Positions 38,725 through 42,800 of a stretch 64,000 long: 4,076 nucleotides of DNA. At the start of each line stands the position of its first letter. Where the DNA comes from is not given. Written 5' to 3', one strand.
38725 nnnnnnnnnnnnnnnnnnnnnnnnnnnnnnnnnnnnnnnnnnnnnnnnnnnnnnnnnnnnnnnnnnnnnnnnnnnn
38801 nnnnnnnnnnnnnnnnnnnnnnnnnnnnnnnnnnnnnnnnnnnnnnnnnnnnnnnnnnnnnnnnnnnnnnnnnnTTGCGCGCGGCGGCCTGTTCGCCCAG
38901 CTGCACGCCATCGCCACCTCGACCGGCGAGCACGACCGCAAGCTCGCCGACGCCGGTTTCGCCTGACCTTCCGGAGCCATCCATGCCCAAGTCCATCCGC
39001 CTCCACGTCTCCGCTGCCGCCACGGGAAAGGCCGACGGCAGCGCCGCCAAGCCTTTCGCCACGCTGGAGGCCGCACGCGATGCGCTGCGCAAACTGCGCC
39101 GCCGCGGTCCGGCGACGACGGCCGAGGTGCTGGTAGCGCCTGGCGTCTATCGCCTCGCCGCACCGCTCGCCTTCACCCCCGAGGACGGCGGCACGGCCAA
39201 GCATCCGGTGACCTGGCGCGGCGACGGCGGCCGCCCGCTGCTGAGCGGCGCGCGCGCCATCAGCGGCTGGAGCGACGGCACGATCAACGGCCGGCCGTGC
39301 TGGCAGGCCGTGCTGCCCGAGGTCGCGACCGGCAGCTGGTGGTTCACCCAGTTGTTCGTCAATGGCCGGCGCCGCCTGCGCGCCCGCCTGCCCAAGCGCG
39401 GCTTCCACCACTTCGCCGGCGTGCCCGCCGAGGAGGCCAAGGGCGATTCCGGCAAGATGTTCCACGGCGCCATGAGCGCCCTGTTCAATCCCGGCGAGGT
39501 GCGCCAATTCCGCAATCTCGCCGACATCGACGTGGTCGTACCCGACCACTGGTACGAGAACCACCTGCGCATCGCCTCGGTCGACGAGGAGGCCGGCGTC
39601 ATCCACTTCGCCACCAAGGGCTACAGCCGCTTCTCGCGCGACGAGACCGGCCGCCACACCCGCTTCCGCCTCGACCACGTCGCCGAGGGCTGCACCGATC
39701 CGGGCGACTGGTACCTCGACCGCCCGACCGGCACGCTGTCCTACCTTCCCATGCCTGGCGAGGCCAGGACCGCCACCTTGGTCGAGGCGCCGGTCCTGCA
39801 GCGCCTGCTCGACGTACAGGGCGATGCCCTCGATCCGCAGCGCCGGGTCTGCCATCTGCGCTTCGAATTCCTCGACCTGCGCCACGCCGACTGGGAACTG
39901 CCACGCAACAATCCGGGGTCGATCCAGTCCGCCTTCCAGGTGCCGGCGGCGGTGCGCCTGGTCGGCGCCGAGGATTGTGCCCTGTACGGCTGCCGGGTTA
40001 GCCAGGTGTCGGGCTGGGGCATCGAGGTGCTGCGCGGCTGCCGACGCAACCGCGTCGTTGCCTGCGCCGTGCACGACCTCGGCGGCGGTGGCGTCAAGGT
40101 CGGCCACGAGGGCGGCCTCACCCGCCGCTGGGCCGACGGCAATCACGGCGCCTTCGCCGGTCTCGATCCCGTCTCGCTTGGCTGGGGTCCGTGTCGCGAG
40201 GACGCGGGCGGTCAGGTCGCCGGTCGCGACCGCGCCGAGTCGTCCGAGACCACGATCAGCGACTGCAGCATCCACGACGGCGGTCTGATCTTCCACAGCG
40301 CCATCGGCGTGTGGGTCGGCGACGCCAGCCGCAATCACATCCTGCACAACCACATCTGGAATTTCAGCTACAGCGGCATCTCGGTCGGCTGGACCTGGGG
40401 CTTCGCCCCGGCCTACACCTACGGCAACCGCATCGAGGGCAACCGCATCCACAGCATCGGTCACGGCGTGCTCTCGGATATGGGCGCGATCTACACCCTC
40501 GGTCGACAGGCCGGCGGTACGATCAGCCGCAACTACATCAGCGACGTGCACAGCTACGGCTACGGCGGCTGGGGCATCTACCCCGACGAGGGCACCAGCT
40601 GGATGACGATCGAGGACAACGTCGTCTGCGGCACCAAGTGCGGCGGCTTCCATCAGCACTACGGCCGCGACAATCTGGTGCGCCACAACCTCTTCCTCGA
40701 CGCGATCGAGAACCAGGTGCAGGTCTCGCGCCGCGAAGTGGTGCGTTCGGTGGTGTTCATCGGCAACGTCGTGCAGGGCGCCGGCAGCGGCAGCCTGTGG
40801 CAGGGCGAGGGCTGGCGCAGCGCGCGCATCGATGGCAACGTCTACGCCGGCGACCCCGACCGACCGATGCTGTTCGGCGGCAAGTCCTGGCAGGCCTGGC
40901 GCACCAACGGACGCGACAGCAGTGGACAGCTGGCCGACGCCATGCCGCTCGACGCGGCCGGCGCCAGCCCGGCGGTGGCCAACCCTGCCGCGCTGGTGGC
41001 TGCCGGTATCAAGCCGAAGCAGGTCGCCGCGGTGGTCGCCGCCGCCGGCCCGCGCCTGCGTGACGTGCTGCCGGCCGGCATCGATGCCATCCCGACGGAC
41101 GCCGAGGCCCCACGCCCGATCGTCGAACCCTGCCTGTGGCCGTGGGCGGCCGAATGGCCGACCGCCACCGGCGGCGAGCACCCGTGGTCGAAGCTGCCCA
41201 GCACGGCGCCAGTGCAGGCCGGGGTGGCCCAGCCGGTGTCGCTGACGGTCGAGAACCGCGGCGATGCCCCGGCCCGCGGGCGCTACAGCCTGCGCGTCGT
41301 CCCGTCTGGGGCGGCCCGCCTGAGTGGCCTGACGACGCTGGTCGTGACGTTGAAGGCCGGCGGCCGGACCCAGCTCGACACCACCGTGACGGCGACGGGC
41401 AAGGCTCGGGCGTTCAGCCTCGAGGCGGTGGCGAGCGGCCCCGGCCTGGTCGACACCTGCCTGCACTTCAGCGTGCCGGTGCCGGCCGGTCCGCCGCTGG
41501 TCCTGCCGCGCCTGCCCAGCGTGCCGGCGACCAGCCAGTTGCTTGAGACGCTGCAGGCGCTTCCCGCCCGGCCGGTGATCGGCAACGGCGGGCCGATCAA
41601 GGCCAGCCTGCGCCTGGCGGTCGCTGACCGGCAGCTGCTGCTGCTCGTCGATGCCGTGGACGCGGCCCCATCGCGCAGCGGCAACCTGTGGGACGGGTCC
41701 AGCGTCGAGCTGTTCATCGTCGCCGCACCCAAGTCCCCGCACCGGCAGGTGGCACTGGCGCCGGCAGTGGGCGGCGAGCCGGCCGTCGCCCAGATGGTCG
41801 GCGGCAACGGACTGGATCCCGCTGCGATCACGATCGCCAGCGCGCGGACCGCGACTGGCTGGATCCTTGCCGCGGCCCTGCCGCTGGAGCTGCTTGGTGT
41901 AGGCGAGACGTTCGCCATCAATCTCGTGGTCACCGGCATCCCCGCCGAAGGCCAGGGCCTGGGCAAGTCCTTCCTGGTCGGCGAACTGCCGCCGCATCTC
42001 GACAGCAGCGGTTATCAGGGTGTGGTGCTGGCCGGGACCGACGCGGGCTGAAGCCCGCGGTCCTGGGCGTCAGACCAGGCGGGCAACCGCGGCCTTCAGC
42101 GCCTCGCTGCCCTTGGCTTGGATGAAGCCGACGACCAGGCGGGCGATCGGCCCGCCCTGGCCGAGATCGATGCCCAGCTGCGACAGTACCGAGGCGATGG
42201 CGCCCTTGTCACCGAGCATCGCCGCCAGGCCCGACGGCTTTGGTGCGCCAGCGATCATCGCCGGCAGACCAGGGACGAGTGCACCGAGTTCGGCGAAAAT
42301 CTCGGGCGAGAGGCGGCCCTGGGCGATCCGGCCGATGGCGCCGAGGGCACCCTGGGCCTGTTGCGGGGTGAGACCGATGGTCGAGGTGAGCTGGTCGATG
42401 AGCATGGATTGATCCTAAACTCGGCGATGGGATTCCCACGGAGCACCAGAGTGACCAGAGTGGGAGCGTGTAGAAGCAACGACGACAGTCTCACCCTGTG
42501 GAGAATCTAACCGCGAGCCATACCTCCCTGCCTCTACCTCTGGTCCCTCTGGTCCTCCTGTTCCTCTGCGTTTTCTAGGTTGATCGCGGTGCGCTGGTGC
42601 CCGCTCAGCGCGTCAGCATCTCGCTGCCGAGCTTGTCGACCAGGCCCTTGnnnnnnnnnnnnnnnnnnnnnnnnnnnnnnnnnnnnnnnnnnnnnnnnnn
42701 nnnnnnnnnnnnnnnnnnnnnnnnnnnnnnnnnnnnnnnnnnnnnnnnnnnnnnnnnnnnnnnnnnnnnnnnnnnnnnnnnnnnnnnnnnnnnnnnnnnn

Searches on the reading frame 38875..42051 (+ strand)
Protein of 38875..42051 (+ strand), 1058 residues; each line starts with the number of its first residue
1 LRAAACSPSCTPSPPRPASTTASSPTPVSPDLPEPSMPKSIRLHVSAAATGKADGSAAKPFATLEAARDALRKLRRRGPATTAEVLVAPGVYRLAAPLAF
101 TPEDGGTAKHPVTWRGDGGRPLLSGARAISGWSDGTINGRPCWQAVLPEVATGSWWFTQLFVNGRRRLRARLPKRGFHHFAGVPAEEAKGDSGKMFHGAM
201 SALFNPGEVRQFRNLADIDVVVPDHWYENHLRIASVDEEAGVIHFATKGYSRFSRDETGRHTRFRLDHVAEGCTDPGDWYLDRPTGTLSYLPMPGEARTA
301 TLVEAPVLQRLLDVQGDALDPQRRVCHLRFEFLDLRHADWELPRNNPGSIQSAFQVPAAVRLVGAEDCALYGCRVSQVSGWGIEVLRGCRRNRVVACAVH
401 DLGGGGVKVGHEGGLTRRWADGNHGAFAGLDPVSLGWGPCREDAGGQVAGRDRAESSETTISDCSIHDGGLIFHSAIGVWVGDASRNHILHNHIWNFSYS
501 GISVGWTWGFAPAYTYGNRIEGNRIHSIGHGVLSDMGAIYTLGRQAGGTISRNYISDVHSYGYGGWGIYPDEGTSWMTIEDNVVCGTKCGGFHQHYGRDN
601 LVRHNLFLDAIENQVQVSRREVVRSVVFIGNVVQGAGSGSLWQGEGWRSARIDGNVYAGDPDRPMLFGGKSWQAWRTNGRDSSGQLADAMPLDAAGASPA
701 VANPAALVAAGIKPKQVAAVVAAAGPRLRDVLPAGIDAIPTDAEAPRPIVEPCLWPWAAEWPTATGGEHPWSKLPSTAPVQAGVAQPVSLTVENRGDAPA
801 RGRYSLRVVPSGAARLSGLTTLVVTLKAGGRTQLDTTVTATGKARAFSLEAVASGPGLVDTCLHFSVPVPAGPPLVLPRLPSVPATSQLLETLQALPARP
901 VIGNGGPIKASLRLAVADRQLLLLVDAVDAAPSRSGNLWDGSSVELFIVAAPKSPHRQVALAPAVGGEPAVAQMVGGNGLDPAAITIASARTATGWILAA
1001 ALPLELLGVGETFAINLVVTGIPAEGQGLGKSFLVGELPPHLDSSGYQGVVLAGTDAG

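Call 75: search_protein_families(library=pfam, proteins=[window:38875-42051:+])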
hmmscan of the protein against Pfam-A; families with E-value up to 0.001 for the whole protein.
window:38875-42051:+ (1058 aa): 2 families
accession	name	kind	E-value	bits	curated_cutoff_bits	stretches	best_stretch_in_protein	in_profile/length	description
PF13229.12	Beta_helix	-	2.7e-16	60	25.9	2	455-533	53-119/158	Right handed beta helix region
PF05048.19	NosD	-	0.00034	20.6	23.6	0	456-613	46-175/212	Periplasmic copper-binding protein (NosD)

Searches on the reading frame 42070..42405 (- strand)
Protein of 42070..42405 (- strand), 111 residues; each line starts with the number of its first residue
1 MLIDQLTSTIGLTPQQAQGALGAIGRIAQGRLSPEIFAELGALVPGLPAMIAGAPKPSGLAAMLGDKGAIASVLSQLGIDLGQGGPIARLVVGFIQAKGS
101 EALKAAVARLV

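Call 15: search_protein_families(library=pfam, proteins=[window:42070-42405:-])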
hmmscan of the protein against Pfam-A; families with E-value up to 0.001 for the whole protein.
window:42070-42405:- (111 aa): 1 family
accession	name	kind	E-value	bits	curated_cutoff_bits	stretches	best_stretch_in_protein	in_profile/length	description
PF11075.13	DUF2780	-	4.3e-13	50.1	27.5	1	2-105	53-169/176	Protein of unknown function VcgC/VcgE (DUF2780)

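Call 16: find_encoding_contigs(protein=window:42070-42405:-, flank=3000, max_places=10)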
Protein window:42070-42405:- (111 aa): no gene with exactly this product is on record in the collection.

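Call 28: find_homologous_proteins(query=window:42070-42405:-)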
Query window:42070-42405:- (111 aa): 23 proteins with E <= 0.001 among 91 candidates.
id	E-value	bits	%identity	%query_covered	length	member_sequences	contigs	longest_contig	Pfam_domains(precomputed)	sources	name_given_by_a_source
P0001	6.2e-58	211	100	100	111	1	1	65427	PF11075.14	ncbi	-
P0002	1.8e-44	168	75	99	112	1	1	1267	PF11075.14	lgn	-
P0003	9.4e-43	162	73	99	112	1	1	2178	PF11075.14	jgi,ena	-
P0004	1.5e-42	162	74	90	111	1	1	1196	PF11075.14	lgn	-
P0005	6.4e-42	160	74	99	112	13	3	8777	PF11075.14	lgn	-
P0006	2.0e-41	158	75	99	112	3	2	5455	PF11075.14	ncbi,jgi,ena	jgi:hypothetical protein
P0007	3.3e-41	157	75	99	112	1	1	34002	PF11075.14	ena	-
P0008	9.1e-41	156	73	99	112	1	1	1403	PF11075.14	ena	-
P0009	1.5e-40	155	72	99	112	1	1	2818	PF11075.14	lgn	-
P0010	4.8e-40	154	71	99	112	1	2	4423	PF11075.14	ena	-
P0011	1.5e-38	149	67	99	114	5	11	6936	PF11075.14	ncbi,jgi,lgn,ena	jgi:hypothetical protein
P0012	1.8e-37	145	67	99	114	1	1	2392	PF11075.14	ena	-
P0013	1.9e-37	145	66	99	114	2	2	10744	PF11075.14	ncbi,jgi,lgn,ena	jgi:hypothetical protein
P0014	3.8e-35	138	65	99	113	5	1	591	PF11075.14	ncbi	-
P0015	6.7e-34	134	63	99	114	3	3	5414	PF11075.14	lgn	-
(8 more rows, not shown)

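Call 29: find_encoding_contigs(protein=P0007, flank=4000, max_places=3)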
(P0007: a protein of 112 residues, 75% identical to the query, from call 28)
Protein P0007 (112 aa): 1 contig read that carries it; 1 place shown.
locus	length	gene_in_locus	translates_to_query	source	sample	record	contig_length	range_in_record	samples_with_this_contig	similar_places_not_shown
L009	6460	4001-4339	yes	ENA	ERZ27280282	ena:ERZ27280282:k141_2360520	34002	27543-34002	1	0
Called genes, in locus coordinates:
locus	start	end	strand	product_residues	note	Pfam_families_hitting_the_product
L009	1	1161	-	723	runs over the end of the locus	PF07715:Plug, PF00593:TonB_dep_Rec_b-barrel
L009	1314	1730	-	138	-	PF02472:ExbD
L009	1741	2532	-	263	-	PF01618:MotA_ExbB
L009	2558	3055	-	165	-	PF00364:Biotin_lipoyl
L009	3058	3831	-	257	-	PF08220:HTH_DeoR, PF08279:HTH_11, PF12840:HTH_20 (weak), PF00392:GntR (faint), PF00455:DeoRC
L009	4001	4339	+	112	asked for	PF11075:DUF2780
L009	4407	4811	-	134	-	PF01814:Hemerythrin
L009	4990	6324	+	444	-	PF00188:CAP (weak)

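Call 30: find_encoding_contigs(protein=P0005, flank=4000, max_places=3)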
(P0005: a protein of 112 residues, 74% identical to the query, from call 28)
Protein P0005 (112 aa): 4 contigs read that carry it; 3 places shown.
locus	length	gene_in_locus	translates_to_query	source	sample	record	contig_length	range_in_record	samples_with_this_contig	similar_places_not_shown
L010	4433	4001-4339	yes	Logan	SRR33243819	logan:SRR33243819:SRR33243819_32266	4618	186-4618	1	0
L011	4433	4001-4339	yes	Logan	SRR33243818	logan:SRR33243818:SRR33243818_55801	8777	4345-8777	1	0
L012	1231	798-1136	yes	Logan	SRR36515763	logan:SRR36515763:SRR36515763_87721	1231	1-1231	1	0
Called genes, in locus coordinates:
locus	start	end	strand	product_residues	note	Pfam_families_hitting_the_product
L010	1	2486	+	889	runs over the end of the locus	?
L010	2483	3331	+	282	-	PF03781:FGE-sulfatase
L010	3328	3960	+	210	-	-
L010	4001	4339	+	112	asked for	PF11075:DUF2780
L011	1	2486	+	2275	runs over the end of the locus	?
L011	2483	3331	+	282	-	PF03781:FGE-sulfatase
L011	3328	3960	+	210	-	-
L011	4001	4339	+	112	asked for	PF11075:DUF2780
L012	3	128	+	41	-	?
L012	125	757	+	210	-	-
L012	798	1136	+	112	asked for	PF11075:DUF2780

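Call 31: find_encoding_contigs(protein=P0006, flank=4000, max_places=3)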
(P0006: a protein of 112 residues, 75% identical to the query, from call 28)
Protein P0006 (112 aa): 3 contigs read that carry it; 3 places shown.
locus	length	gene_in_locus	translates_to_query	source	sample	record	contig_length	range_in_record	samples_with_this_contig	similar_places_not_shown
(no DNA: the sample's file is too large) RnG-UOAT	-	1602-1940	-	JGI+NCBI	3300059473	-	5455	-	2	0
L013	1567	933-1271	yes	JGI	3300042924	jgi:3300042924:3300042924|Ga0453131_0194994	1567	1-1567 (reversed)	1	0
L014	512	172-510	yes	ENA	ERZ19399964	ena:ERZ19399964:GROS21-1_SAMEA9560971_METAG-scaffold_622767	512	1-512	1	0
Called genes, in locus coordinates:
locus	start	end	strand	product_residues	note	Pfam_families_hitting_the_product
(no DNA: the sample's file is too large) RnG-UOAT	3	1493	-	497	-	?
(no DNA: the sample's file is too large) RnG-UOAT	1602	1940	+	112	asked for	PF11075:DUF2780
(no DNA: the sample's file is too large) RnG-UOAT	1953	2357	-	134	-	PF01814:Hemerythrin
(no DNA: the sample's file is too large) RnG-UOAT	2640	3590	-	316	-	PF01479:S4 (weak), PF00849:PseudoU_synth_2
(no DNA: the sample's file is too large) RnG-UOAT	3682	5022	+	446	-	PF00512:HisKA, PF02518:HATPase_c, PF00072:Response_reg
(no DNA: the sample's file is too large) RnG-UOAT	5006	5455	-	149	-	?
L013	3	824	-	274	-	?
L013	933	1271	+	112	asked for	PF11075:DUF2780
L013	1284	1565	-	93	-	?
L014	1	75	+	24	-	?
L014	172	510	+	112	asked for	PF11075:DUF2780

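Call 78: list_cluster_members(proteins=[P0001, P0026, P0024, P0025])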
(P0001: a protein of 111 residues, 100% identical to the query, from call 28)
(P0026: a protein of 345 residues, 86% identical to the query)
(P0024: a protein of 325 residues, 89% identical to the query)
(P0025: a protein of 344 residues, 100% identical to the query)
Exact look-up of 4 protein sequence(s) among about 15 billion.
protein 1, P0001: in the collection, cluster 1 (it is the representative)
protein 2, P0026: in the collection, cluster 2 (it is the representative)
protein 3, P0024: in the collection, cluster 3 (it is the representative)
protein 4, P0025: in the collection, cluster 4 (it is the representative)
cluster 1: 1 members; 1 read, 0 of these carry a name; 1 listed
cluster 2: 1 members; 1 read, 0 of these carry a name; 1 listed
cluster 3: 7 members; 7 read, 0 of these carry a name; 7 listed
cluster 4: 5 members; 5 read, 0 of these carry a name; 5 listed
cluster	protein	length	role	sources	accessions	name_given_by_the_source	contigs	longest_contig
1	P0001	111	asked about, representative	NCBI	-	-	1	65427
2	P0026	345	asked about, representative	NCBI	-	-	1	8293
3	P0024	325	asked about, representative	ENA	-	-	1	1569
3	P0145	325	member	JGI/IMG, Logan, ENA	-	-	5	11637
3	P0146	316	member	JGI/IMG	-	-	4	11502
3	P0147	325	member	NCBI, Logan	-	-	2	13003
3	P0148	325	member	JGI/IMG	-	-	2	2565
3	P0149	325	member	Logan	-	-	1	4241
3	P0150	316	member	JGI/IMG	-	-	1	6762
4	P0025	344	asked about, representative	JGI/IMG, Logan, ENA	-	-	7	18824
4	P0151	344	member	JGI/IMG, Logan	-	-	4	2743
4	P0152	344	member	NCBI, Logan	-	-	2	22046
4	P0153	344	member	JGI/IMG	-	-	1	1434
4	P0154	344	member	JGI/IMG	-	-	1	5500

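Call 79: find_encoding_contigs(protein=P0145, flank=10000, max_places=5)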
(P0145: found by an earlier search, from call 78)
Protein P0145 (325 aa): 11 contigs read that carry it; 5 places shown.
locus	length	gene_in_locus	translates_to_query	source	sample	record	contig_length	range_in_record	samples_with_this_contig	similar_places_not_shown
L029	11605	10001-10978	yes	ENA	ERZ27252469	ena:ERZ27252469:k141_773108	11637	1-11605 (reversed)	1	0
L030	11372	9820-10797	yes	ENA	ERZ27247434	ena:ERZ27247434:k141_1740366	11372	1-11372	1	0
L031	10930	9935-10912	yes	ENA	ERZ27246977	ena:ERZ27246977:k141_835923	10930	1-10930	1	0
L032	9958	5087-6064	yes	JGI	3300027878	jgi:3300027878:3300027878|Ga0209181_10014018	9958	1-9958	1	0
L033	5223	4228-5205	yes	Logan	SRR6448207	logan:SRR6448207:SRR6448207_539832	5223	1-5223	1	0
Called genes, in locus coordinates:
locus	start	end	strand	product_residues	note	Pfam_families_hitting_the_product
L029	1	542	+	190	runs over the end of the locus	?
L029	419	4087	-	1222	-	PF02463:SMC_N, PF13175:AAA_15 (weak), PF13304:AAA_21 (faint), PF13476:AAA_23, PF06470:SMC_hinge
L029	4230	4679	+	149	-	PF00692:dUTPase, PF22769:DCD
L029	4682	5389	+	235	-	PF03309:Pan_kinase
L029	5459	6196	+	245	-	PF20260:PUA_4, PF04452:Methyltrans_RNA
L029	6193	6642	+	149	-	-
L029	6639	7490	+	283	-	-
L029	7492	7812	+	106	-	-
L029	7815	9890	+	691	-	-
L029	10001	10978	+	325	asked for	-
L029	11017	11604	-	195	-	?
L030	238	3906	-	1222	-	PF02463:SMC_N, PF13175:AAA_15 (weak), PF13304:AAA_21 (faint), PF13476:AAA_23, PF06470:SMC_hinge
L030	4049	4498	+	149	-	PF00692:dUTPase, PF22769:DCD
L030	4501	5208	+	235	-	PF03309:Pan_kinase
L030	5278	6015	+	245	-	PF20260:PUA_4, PF04452:Methyltrans_RNA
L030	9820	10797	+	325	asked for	-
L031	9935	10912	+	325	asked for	-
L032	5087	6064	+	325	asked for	-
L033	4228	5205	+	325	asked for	-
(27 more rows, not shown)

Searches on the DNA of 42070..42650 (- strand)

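Call 11: search_rna_families(source=window, start=42350, end=42650, threshold=evalue, max_evalue=10, show_alignments=2)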
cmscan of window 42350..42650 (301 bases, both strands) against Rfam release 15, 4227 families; matches with E-value up to 10: 2.
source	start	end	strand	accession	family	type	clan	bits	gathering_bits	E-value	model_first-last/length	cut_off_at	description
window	42475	42569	+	RF03608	mir-9440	Gene; miRNA;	-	13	80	9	1-67/67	no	mir-9440 microRNA precursor family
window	42420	42475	+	RF01281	snoR35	Gene; snRNA; snoRNA; CD-box;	CL00053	10.7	40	8.3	1-81/81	no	Small nucleolar RNA snoR35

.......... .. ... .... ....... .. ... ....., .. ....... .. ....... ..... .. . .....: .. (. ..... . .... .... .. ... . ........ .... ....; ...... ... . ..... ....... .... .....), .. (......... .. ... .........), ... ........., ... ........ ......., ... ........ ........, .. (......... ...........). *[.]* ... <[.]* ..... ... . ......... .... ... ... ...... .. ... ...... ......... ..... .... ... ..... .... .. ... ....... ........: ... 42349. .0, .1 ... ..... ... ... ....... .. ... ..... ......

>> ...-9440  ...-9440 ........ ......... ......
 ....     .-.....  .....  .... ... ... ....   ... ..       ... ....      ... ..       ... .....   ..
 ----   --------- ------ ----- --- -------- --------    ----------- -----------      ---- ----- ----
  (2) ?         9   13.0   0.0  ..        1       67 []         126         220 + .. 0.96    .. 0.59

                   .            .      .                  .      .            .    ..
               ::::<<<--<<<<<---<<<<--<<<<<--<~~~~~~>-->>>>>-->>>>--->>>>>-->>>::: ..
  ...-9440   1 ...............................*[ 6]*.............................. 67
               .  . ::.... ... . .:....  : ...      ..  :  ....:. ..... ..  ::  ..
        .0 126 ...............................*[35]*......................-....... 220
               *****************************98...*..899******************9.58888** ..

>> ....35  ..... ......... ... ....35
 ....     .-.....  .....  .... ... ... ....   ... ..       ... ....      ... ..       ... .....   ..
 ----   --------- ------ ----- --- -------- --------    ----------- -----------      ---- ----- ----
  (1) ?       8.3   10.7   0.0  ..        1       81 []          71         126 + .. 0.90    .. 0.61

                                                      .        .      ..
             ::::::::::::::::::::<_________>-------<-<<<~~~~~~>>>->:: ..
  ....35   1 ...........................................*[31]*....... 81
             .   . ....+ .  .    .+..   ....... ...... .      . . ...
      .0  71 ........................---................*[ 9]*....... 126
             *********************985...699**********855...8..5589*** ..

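Call 40: search_dna_similar(query=window:42415-42582:-, collection=plasmids, mode=distant, max_evalue=0.01)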
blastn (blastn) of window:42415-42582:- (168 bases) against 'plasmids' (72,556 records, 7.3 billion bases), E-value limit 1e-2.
No match.

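Call 86: search_rna_families(source=L032, start=5000, end=8400, threshold=gathering)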
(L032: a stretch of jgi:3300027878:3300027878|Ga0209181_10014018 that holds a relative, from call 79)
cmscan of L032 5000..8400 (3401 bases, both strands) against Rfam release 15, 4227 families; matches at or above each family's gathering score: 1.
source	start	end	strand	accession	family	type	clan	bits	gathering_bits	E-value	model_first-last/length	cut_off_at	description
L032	8107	8187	+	RF00029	Intron_gpII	Intron;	-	47.2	40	2.1e-07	1-77/77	no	Group II catalytic intron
